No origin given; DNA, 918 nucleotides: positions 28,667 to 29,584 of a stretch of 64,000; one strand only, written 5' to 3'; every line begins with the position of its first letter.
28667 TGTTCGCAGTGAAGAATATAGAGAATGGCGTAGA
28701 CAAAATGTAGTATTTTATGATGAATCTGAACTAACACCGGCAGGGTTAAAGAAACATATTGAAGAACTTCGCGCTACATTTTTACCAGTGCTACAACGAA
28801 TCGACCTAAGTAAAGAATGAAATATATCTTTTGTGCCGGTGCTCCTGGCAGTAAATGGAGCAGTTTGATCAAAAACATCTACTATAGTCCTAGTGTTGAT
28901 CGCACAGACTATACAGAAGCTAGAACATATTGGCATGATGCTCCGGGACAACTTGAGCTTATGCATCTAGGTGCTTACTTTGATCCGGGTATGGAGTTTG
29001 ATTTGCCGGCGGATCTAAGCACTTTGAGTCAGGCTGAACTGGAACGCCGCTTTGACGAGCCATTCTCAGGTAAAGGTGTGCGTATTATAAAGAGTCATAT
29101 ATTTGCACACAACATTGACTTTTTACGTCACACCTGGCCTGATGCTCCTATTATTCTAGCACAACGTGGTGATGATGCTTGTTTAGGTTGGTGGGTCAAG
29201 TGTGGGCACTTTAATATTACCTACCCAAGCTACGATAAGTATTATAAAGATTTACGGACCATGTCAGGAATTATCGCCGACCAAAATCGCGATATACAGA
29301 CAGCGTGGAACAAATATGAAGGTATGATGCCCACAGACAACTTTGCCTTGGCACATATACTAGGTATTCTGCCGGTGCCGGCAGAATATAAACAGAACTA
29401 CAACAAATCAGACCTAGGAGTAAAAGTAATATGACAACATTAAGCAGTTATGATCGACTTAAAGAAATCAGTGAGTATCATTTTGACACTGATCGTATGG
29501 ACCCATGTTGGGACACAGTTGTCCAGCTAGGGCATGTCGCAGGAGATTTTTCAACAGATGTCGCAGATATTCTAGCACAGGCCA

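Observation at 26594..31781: Phage-encoded operon resembling a small-molecule biosynthetic cluster with its own periplasmic receptor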

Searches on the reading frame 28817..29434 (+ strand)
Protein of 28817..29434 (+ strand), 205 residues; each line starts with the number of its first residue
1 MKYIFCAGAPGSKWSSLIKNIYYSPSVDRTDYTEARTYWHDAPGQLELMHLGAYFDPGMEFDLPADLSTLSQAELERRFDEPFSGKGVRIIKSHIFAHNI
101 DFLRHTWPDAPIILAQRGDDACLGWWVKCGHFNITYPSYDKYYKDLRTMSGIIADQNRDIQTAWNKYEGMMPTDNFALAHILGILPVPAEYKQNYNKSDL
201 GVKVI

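Call 3: search_protein_families(library=pfam, proteins=[window:28817-29434:+], max_evalue=0.1)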
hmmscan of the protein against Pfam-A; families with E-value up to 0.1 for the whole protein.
window:28817-29434:+ (205 aa): 1 family
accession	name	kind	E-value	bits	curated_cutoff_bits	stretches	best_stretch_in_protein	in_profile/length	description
PF13469.12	Sulfotransfer_3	-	0.016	15.9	27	1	81-165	106-177/216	Sulfotransferase family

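Call 5: search_protein_families(library=phrogs, proteins=[window:28817-29434:+], max_evalue=0.01)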
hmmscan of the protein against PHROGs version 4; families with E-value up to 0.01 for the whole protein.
window:28817-29434:+ (205 aa): 0 families

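Call 10: search_protein_families(library=ncbifam, proteins=[window:28817-29434:+], max_evalue=0.1)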
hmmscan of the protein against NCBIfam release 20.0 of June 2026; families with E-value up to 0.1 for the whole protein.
window:28817-29434:+ (205 aa): 0 families

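Call 18: find_related_loci(query=window:28817-29434:+, collection=viral_contigs, flank=7000)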
Query window:28817-29434:+ (205 aa) in viral_contigs; peptide patterns used: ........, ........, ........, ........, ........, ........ (x = any residue, [..] = any of these).
413 stretches matched a pattern; 412 encode a relative of the query (tblastn E <= 1e-3); the best 80 are kept; 80 distinct loci.
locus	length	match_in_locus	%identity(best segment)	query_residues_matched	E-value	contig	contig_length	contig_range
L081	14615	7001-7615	92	1-205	2e-131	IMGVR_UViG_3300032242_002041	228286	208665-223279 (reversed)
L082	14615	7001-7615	84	1-205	6e-120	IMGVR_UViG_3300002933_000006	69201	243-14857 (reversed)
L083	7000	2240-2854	82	1-205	1e-117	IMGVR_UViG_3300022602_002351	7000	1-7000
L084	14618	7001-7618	72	1-205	1e-100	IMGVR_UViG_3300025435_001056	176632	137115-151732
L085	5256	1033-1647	70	1-205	3e-100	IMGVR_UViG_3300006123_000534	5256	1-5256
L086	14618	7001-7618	70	1-205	9e-96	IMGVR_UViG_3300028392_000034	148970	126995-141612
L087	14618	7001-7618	70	1-205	9e-96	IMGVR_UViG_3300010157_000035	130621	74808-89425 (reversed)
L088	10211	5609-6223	70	1-205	7e-96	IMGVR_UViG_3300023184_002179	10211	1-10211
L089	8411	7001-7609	69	1-205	1e-94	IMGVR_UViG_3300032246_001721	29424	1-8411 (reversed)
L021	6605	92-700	68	1-205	7e-94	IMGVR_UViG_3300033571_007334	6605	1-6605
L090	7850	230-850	65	1-205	7e-94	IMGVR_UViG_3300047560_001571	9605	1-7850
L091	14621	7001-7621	65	1-205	8e-94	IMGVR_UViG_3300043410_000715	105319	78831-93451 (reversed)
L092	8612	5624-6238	68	1-205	3e-93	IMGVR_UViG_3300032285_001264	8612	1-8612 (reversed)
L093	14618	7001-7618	67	1-205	4e-93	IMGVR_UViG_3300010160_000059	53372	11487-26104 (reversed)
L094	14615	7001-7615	65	1-205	7e-93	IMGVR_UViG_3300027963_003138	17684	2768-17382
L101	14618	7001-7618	65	1-205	4e-91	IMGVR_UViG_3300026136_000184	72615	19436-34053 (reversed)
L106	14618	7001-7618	65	1-205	3e-90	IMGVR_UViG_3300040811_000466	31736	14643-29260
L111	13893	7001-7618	64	1-205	4e-89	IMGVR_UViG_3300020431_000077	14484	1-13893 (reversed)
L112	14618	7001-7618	64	1-205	7e-89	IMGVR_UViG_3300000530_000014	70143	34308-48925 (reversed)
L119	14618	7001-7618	64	1-205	3e-88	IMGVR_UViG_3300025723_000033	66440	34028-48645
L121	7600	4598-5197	66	1-200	3e-88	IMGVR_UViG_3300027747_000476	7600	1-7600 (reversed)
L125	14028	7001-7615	63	2-205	7e-87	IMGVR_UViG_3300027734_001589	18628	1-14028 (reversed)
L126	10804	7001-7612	64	1-205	3e-86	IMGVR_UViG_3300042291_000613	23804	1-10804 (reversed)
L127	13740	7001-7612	64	1-205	3e-86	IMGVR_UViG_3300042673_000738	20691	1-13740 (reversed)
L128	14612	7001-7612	65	1-205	3e-86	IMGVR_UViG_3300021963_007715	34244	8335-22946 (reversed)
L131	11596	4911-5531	60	1-205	4e-86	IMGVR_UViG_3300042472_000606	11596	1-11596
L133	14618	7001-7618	64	1-205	2e-86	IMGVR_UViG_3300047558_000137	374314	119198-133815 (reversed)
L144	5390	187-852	60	1-205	1e-84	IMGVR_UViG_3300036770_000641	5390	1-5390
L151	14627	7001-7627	61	1-205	6e-84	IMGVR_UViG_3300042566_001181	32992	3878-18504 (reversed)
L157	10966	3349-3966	61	1-205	9e-84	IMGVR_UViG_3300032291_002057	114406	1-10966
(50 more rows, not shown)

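Call 25: search_solved_structures(query=A1, max_evalue=10, show_alignments=2)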
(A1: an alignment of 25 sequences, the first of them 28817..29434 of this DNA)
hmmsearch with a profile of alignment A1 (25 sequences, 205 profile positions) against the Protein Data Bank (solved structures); distinct sequences matched with E-value up to 10: 1.
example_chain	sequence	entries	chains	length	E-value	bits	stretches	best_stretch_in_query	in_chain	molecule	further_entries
8oyv_A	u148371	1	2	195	0.26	14.4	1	133-187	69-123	De novo designed soluble Claudin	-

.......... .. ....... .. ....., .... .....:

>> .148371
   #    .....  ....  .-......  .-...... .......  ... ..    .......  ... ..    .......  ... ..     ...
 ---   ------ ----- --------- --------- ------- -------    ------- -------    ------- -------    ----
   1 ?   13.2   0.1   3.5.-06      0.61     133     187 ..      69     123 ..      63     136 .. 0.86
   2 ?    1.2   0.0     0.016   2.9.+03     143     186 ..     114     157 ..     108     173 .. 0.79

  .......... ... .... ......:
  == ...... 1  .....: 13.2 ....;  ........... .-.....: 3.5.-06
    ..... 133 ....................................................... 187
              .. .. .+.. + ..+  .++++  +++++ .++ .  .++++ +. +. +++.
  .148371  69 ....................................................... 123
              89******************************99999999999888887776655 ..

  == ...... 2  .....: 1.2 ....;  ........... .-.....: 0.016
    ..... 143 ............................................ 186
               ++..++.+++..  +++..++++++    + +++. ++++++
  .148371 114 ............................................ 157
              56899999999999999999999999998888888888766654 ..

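Call 28: find_homologous_proteins(query=A1, max_evalue=0.001)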
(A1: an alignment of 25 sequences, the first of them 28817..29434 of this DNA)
Query A1 (25 sequences) (205 aa, profile of the alignment): 4278 proteins with E <= 0.001 among 6275 candidates; the best 120 are listed.
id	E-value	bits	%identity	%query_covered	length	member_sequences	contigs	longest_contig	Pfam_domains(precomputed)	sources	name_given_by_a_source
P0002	6.0e-112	391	66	100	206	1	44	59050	-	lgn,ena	-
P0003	6.5e-112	390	65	100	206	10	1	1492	-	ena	-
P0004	8.3e-112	390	64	100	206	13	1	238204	-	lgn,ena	-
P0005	2.1e-111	389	65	100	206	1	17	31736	-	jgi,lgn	jgi:hypothetical protein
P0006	2.2e-111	389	66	100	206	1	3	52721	-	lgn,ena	-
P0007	2.5e-111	389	66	100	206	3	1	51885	-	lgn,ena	-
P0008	2.5e-111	388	67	100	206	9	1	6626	-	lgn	-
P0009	3.7e-111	388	64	100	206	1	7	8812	-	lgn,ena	-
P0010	3.8e-111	388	65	100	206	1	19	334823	-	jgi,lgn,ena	-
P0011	4.1e-111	388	66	100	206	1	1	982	-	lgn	-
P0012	4.3e-111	388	64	100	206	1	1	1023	-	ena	-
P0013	4.5e-111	388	65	100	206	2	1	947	-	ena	-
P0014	4.6e-111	388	64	100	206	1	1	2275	-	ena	-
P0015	4.6e-111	388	66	100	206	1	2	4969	-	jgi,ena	-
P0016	5.1e-111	387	67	100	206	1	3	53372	-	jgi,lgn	-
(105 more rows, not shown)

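Call 30: search_dna_similar(query=window:28817-29434:+, collection=phages, mode=protein, max_rows=30, max_evalue=0.001)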
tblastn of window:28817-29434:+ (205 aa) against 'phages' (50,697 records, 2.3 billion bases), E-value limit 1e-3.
Records with a match: 2; places in all: 3; records where one place covers at least 80% of the query: 0.
Best place of each record, by identity: <60% 2.
By first word of the organism name: Marine 2.
By host as written in the record: - 2.
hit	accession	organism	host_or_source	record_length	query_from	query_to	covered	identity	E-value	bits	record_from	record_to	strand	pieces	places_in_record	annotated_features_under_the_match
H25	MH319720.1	Marine virus AG-345-D19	single cell amplified by WGA-X; seawater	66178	4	160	77%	33.7%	1e-19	91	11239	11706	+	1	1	record has no annotation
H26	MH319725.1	Marine virus AG-345-D19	single cell amplified by WGA-X; seawater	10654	2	139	67%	30.8%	6e-6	52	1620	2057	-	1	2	record has no annotation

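Call 32: predict_structure(alignment_id=A1)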
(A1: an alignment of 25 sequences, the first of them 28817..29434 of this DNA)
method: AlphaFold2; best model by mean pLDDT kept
length: 205 residues; sequences in the alignment: 25
mean_pLDDT: 81.9   pTM: 0.83
mean pLDDT of the five models: 81.9, 81.7, 81.5, 80.5, 79.3
residues with pLDDT >= 90: 83; 70-90: 75; 50-70: 43; < 50: 4
segments of 3 or more residues with pLDDT < 50: none
pLDDT, mean of each block of 10 residues (from residue 1): 90 73 89 73 68 58 84 93 90 90 96 90 69 54 73 91 96 92 91 74 93
secondary structure, 60 per line:
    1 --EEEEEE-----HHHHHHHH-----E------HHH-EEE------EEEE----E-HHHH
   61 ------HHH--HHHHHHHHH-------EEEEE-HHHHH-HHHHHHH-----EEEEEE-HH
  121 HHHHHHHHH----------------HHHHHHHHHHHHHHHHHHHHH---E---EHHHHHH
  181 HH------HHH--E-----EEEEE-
elements in order: E3-8 H14-21 E38-40 E47-50 H57-60 H72-80 E88-92 H94-98 H100-106 E112-117 H119-129 H146-166 H175-182 E200-204

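Call 35: fold_search(model_id=the predicted structure, library=pdb)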
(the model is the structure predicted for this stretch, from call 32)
No match with E <= 0.001 here; weaker rows may still be real.
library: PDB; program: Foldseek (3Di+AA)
matches with E <= 10: 500; with E <= 0.001: 0
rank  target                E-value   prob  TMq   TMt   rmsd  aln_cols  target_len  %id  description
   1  3rnl                  1.7e-03  0.98  0.39  0.33   9.1       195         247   13  Crystal Structure of Sulfotransferase from Alicyclobacillus acidocaldarius (released 2011-06-29)
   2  8egl_L                1.1e-02  0.97  0.42  0.46   8.1       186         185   15  Crystal Structure of Guanylate kinase from Pseudomonas aeruginosa PAO1 in complex with GMP and ADP (released 2022-09-28)
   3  8egl_K                1.6e-02  0.92  0.41  0.41   8.0       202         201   13  Crystal Structure of Guanylate kinase from Pseudomonas aeruginosa PAO1 in complex with GMP and ADP (released 2022-09-28)
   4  5wrj_A                1.9e-02  0.99  0.48  0.37   7.5       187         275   16  Crystal structure of human tyrosylprotein sulfotransferase-1 complexed with PAP and gastrin peptide (released 2017-09-06)
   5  8egl_C                2.7e-02  0.87  0.41  0.41   7.9       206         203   15  Crystal Structure of Guanylate kinase from Pseudomonas aeruginosa PAO1 in complex with GMP and ADP (released 2022-09-28)
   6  9kf1                  2.8e-02  0.91  0.44  0.44   7.6       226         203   12  Crystal structure of Streptomyces sp. sulfotransferase Cpz8 involved in Caprazamycins Synthesis (released 2025-11-05)
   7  3ap2_B                3.0e-02  0.80  0.35  0.25   9.7       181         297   14  Crystal structure of human tyrosylprotein sulfotransferase-2 complexed with PAP,C4 peptide, and phosphate ion (released 2011-10-26)
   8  9jix_C                3.2e-02  0.41  0.24  0.31  14.2       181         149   14  Crystal structure of de novo designed ATPase, PL2x4_2 (released 2025-04-23)
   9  5wrj_C                3.4e-02  0.87  0.38  0.30   9.2       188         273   13  Crystal structure of human tyrosylprotein sulfotransferase-1 complexed with PAP and gastrin peptide (released 2017-09-06)
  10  7e9v                  3.4e-02  0.94  0.44  0.47   9.2       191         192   12  The Crystal Structure of human UMP-CMP kinase from Biortus. (released 2021-03-24)
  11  5tiz                  3.8e-02  0.51  0.34  0.29  13.0       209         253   12  Schistosoma japonicum (Blood Fluke) Sulfotransferase (released 2017-05-31)
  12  9kf2                  4.6e-02  0.85  0.45  0.44   7.8       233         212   13  Crystal structure of Streptomyces sp. sulfotransferase Cpz8 in complex with PAP, involved in Caprazamycin synthesis (released 2025-11-05)
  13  4gp6_B                5.8e-02  0.60  0.34  0.39   8.1       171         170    9  Polynucleotide kinase (released 2012-11-14)
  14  6b4y                  6.5e-02  0.77  0.45  0.39   7.7       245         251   13  Schistosoma mansoni (Blood Fluke) Sulfotransferase/Oxamniquine Complex, F39Y Mutant (released 2018-10-10)
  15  8egl_A                6.5e-02  0.69  0.38  0.39   7.8       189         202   14  Crystal Structure of Guanylate kinase from Pseudomonas aeruginosa PAO1 in complex with GMP and ADP (released 2022-09-28)
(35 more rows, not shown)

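Call 63: search_protein_families(library=pfam, proteins=[L121:5994-6578:+, L101:10196-10456:+, L125:9177-11888:+, L133:4376-5125:-, L157:9324-10055:+, L126:1613-2716:+, L106:5696-6367:+, L127:4492-5931:+, L126:5943-7004:+, L091:3094-3912:+], max_evalue=0.01)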
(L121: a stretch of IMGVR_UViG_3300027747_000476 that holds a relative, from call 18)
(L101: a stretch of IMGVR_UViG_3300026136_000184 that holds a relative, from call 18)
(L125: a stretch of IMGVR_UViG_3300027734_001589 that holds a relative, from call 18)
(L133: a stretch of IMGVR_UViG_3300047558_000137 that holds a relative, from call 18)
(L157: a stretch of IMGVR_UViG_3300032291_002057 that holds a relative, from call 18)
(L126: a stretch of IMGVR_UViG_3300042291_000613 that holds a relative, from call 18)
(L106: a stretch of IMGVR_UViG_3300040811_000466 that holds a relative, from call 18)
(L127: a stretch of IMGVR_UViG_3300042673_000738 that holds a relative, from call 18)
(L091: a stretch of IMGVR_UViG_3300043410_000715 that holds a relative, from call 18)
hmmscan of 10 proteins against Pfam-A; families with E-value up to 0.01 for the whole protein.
L121:5994-6578:+ (194 aa): 0 families

L101:10196-10456:+ (86 aa): 2 families
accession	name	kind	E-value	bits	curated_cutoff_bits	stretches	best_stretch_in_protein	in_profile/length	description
PF11126.13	Phage_DsbA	-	0.0014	19.3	25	1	30-82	13-65/67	Transcriptional regulator DsbA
PF04539.22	Sigma70_r3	-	0.0081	16.7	25.3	0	38-80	22-67/78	Sigma-70 region 3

L125:9177-11888:+ (903 aa): 2 families
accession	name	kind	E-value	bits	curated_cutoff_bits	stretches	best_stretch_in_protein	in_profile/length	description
PF00136.26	DNA_pol_B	-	1e-37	130.5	23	2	340-623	13-234/453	DNA polymerase family B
PF03104.25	DNA_pol_B_exo1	-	9.8e-22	78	23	1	62-270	30-242/242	DNA polymerase family B, exonuclease domain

L133:4376-5125:- (249 aa): 7 families
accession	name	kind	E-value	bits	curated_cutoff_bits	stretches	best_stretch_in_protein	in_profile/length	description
PF02562.22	PhoH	-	1.4e-68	230.8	27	1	40-247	3-205/205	PhoH-like protein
PF13604.12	AAA_30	-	2.2e-08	34.5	27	1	46-199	6-129/191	AAA domain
PF13245.12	AAA_19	-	6e-07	30.1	25.1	1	60-198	13-129/134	AAA domain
PF13401.12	AAA_22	-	0.00091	20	27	1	58-182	5-107/130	AAA domain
PF00270.35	DEAD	-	0.0031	17.7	26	1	46-93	4-50/167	DEAD/DEAH box helicase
PF00580.27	UvrD-helicase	-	0.0047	17.1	23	0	113-198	156-251/271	UvrD/REP helicase N-terminal domain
PF01695.23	IstB_IS21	-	0.0054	16.7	24.1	1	60-88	95-122/238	IstB-like ATP binding protein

L157:9324-10055:+ (243 aa): 0 families

L126:1613-2716:+ (367 aa): 1 family
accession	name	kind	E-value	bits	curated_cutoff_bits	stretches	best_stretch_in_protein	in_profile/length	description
PF00268.27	Ribonuc_red_sm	-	1.2e-38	133.6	33.6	1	34-315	6-271/281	Ribonucleotide reductase, small chain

L106:5696-6367:+ (223 aa): 3 families
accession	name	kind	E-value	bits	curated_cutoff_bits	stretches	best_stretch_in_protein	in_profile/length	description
PF07883.17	Cupin_2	-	1.5e-10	41.1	27.2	1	127-194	2-68/70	Cupin domain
PF02311.25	AraC_binding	-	8.3e-08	32.5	21.1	1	138-189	18-68/135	AraC-like ligand binding domain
PF00190.28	Cupin_1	-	0.0045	17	22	1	127-194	37-111/151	Cupin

L127:4492-5931:+ (479 aa): 1 family
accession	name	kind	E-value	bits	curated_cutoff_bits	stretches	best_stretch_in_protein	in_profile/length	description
PF01970.21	TctA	-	4.1e-91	306.2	28.9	1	5-423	2-422/423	Tripartite tricarboxylate transporter TctA family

L126:5943-7004:+ (353 aa): 0 families

L091:3094-3912:+ (272 aa): 1 family
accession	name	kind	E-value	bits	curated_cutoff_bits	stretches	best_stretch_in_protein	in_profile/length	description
PF01223.29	Endonuclease_NS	-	4e-38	131.7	23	1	42-237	13-217/223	DNA/RNA non-specific endonuclease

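Call 68: search_protein_representatives(alignment_id=A1)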
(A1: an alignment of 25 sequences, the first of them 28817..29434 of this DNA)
Query: 25 sequences, 205 profile positions. Proteins with E-value up to 0.001 (for the whole library): 334; up to 1e-10: 222; up to 1e-30: 64. The best 150 are listed.
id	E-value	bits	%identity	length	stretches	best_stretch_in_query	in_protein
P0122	2.0e-105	367.5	-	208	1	1-205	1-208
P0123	2.5e-96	337.8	-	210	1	1-203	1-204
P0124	1.1e-93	329.1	-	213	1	1-204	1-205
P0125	3.4e-79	281.9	-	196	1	1-166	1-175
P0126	1.9e-69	250.0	-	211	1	1-204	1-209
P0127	1.3e-68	247.3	-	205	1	1-205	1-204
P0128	1.2e-66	240.9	-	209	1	1-204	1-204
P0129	3.4e-61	223.1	-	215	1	1-201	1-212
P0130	1.9e-58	214.1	-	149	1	59-205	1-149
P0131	7.4e-58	212.2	-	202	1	2-204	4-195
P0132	8.0e-58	212.1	-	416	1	3-204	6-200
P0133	5.0e-55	202.9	-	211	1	1-205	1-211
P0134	6.9e-55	202.5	-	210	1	3-189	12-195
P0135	1.6e-53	198.0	-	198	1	1-199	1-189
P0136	1.7e-52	194.6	-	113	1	1-109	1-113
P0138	7.5e-49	182.8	-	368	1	1-203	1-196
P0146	6.7e-45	169.9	-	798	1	6-180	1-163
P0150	3.5e-43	164.3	-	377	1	1-194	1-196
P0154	6.8e-41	156.8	-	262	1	4-169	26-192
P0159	1.4e-38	149.3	-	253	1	3-172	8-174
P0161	1.1e-37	146.3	-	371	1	1-189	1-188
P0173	7.0e-33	130.6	-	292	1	4-191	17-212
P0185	5.8e-31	124.3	-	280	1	4-196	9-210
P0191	7.1e-30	120.8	-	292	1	3-192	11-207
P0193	1.5e-29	119.7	-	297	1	3-168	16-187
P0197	9.3e-29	117.1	-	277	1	3-189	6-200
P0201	6.7e-27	111.1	-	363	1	1-188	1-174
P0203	9.8e-27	110.5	-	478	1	4-181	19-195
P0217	2.9e-25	105.7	-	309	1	3-184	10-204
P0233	5.5e-22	95.0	-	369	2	48-174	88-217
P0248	8.6e-21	91.1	-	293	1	4-173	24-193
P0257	2.5e-20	89.6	-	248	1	3-188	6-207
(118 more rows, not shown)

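Call 69: search_protein_families(library=pfam, proteins=[P0132, P0138, P0146, P0150, P0161, P0201, P0203, P0233, P0217, P0193], max_evalue=0.001)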
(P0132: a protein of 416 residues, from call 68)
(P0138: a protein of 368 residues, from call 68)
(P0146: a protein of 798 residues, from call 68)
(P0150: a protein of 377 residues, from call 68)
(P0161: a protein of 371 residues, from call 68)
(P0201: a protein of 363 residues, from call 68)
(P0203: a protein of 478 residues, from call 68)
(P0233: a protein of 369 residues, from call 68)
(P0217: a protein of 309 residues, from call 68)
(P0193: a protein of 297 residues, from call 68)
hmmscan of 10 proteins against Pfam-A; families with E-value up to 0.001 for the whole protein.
P0132 (416 aa): 1 family
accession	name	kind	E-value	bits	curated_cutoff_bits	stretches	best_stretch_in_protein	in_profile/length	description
PF13489.12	Methyltransf_23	-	1.1e-07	32.1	27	1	276-400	20-163/164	Methyltransferase domain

P0138 (368 aa): 0 families

P0146 (798 aa): 0 families

P0150 (377 aa): 1 family
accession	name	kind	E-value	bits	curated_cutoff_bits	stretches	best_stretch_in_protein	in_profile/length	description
PF13489.12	Methyltransf_23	-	4.9e-05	23.6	27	1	235-320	21-118/164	Methyltransferase domain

P0161 (371 aa): 2 families
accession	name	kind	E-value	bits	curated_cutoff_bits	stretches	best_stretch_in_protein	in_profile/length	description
PF13489.12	Methyltransf_23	-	0.00053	20.2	27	0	220-314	9-114/164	Methyltransferase domain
PF13649.12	Methyltransf_25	-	0.00073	20.6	27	0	237-311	1-96/97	Methyltransferase domain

P0201 (363 aa): 1 family
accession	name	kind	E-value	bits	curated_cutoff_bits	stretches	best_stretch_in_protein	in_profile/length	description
PF13489.12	Methyltransf_23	-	0.00035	20.8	27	1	213-304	18-118/164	Methyltransferase domain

P0203 (478 aa): 0 families

P0233 (369 aa): 0 families

P0217 (309 aa): 0 families

P0193 (297 aa): 0 families

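Call 70: find_encoding_contigs(protein=P0146, flank=8000, max_places=3)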
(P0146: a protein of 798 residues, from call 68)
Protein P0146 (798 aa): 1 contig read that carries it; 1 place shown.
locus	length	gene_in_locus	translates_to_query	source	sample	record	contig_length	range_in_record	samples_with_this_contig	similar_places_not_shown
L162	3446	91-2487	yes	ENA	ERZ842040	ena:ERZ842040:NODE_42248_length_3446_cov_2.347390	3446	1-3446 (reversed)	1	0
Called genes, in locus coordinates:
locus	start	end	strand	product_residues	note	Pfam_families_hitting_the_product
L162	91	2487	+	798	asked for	-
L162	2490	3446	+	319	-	?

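Call 71: find_encoding_contigs(protein=P0132, flank=8000, max_places=3)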
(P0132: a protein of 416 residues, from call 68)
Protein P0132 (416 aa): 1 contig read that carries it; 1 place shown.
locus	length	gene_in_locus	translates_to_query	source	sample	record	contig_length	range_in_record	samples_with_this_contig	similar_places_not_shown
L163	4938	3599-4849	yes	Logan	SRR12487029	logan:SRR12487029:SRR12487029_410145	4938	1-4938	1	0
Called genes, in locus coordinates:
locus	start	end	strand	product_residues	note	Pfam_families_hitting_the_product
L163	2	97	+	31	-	?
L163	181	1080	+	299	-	-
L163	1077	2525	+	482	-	PF01970:TctA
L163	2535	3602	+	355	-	-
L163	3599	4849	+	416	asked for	PF13489:Methyltransf_23 (weak)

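Call 72: list_cluster_members(proteins=[P0154, P0159, P0173, P0185, P0191, P0197, P0217, P0248, P0257, P0203])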
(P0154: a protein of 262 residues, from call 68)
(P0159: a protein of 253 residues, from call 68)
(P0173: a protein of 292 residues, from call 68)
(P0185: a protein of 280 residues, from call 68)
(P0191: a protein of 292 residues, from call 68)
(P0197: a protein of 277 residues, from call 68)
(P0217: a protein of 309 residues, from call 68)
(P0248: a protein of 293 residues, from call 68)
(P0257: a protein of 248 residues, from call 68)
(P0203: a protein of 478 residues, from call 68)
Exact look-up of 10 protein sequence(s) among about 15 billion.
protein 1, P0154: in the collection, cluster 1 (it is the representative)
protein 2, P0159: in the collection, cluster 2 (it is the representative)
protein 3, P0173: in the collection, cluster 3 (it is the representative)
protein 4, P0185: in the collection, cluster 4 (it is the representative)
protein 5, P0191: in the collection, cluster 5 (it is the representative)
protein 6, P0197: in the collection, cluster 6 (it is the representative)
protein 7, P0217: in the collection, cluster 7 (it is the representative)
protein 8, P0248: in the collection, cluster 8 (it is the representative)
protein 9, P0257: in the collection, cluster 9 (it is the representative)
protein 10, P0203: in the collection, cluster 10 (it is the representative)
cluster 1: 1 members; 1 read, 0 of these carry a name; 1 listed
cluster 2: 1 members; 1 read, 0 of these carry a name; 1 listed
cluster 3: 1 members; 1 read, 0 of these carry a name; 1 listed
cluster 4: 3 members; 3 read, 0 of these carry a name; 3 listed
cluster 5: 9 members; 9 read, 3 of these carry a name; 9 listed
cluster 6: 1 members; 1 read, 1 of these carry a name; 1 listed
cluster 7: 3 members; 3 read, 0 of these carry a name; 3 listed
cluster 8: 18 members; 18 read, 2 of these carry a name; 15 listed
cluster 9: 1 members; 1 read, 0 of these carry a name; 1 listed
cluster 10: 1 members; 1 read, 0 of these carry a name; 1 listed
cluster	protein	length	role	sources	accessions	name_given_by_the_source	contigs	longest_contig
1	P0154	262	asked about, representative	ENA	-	-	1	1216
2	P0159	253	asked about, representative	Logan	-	-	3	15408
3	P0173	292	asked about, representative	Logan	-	-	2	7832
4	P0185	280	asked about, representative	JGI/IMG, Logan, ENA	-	-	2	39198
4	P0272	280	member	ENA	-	-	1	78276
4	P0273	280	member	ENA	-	-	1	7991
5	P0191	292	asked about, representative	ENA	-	-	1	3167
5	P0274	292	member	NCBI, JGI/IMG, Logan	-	hypothetical protein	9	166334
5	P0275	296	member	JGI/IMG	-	hypothetical protein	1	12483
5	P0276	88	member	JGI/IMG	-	hypothetical protein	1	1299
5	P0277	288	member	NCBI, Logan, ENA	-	-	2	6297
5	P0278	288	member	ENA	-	-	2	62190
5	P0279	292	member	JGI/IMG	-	-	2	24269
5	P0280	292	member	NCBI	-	-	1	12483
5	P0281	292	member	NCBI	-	-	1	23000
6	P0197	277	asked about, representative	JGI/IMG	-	hypothetical protein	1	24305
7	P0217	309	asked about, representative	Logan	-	-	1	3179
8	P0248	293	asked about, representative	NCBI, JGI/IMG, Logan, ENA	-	-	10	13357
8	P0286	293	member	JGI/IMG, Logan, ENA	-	-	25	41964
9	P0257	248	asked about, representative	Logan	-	-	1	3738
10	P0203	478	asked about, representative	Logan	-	-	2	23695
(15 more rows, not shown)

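Call 73: find_encoding_contigs(protein=P0274, flank=9000, max_places=3)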
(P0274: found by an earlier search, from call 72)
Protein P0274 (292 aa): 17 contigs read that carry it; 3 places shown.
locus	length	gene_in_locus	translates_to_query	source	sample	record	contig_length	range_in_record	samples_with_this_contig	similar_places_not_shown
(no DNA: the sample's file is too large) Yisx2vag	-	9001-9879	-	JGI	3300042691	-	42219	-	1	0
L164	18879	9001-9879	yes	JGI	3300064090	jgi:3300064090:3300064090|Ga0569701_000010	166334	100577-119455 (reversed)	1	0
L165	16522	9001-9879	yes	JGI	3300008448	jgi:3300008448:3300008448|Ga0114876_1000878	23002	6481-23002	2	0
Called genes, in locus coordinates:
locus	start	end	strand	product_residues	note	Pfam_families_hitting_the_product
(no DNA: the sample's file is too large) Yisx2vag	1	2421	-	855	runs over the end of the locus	PF22671:Gp18_domIII_N, PF04984:Phage_sheath_1, PF17482:Phage_sheath_1C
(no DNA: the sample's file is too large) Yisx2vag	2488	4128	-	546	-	PF03237:Terminase_6N, PF17289:Terminase_6C (weak)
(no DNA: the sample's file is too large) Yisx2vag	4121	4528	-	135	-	PF11053:DNA_Packaging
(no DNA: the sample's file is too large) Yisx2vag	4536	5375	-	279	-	PF16724:T4-gp15_tss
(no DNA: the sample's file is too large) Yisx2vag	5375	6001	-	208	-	PF11649:T4_neck-protein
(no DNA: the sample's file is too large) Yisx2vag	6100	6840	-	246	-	PF26809:Phage_T4_gp13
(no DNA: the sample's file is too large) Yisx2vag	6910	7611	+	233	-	-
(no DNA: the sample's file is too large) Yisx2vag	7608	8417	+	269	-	-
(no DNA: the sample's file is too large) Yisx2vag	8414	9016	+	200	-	PF05148:Methyltransf_8, PF13649:Methyltransf_25 (faint), PF08241:Methyltransf_11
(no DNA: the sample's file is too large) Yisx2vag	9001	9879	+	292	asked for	-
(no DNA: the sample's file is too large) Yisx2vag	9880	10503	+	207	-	-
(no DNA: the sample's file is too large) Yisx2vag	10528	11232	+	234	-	-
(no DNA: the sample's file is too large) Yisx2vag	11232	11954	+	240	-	-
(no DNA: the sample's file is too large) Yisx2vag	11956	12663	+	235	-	-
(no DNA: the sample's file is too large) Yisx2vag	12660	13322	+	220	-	-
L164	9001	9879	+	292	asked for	-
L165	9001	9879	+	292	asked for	-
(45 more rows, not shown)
